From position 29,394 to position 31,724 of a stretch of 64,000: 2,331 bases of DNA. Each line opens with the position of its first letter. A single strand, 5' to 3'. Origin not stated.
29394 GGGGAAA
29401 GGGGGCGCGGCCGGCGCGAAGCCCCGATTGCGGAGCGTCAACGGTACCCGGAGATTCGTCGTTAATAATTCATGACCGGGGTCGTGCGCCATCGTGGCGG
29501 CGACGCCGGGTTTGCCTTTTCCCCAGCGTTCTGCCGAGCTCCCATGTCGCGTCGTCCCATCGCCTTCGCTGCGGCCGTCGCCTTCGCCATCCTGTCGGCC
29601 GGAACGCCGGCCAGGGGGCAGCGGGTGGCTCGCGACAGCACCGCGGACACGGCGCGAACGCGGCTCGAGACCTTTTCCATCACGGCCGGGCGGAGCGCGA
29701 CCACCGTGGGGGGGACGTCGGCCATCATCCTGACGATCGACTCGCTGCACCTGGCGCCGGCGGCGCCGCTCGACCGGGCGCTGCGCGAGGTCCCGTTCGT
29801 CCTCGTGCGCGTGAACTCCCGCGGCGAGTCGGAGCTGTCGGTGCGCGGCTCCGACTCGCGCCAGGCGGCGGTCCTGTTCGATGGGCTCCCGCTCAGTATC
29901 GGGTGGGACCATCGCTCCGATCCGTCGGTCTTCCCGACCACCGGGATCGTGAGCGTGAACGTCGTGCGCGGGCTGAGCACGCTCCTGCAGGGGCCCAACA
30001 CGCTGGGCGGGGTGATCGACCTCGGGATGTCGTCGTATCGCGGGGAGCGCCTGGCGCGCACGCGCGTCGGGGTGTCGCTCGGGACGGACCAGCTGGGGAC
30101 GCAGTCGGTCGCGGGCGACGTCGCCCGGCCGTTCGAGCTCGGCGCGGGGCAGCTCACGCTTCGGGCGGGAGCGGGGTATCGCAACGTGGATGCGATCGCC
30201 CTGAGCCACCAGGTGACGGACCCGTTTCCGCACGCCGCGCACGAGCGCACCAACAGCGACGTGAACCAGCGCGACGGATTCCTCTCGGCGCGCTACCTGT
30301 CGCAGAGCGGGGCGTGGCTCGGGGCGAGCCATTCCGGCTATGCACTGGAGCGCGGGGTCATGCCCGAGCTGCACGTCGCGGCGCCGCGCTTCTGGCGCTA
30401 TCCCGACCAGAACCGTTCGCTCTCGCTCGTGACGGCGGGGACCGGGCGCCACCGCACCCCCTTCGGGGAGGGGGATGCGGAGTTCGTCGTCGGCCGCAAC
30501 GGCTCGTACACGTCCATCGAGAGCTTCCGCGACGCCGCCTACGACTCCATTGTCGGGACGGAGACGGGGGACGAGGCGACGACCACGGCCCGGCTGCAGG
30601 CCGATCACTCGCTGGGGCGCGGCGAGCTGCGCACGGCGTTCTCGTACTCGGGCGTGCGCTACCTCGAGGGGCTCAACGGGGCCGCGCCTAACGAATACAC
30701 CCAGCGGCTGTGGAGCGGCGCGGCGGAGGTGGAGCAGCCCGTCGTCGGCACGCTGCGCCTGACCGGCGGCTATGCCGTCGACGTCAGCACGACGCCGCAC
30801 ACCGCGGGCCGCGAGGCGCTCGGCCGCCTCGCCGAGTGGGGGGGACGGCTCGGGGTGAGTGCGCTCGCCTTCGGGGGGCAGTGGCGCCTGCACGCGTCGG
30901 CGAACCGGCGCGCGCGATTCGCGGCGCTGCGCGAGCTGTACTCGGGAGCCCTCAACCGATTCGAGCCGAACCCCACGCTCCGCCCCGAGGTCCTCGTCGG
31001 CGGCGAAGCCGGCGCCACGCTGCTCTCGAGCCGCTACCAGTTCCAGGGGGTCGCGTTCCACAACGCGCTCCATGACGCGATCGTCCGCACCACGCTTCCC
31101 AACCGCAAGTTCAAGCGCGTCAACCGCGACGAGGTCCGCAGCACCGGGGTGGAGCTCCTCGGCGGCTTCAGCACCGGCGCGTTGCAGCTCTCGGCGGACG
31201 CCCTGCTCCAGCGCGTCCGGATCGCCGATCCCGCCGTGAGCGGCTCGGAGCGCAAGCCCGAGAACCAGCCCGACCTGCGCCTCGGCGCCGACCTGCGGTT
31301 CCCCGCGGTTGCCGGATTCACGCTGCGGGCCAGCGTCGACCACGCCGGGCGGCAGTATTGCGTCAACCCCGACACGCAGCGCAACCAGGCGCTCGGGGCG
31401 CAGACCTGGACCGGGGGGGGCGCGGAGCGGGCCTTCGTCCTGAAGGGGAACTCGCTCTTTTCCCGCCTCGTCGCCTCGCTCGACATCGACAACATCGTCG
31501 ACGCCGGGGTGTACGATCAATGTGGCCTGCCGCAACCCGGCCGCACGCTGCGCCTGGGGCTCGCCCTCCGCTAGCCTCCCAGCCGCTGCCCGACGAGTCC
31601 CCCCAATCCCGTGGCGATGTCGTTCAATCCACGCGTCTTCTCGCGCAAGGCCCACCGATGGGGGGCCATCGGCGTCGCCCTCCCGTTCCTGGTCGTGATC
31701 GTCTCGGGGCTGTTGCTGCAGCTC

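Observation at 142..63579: Asymmetric 8-mer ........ occurs 20 times and carries almost every TTA codon in the window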

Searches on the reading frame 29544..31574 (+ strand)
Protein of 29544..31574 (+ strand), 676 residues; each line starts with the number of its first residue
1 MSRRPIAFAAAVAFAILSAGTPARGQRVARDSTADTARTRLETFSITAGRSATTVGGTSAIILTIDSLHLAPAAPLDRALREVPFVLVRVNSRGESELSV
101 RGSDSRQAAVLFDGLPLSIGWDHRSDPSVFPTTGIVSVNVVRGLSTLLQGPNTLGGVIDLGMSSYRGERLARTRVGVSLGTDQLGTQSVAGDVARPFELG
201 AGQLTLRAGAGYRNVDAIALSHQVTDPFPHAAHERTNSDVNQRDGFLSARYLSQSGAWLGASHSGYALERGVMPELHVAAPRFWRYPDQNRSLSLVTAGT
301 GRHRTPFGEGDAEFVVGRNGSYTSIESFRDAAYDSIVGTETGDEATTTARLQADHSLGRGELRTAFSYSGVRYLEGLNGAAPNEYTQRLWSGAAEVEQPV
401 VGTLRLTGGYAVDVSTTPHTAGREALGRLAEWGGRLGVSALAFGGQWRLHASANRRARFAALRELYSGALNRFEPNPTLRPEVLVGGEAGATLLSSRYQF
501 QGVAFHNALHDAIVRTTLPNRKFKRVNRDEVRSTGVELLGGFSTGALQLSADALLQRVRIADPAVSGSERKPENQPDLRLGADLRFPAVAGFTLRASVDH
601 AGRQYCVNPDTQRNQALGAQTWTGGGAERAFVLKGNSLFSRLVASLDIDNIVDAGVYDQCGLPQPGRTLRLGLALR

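Call 10: search_protein_families(library=pfam, proteins=[window:29544-31574:+])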
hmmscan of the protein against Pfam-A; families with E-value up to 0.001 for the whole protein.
window:29544-31574:+ (676 aa): 2 families
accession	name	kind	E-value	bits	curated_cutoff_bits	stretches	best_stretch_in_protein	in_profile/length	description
PF00593.30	TonB_dep_Rec_b-barrel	-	5.4e-14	53.3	27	1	314-612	77-404/436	TonB dependent receptor-like, beta-barrel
PF07715.20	Plug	-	4.4e-12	46.9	23.9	1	62-157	11-107/107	TonB-dependent Receptor Plug Domain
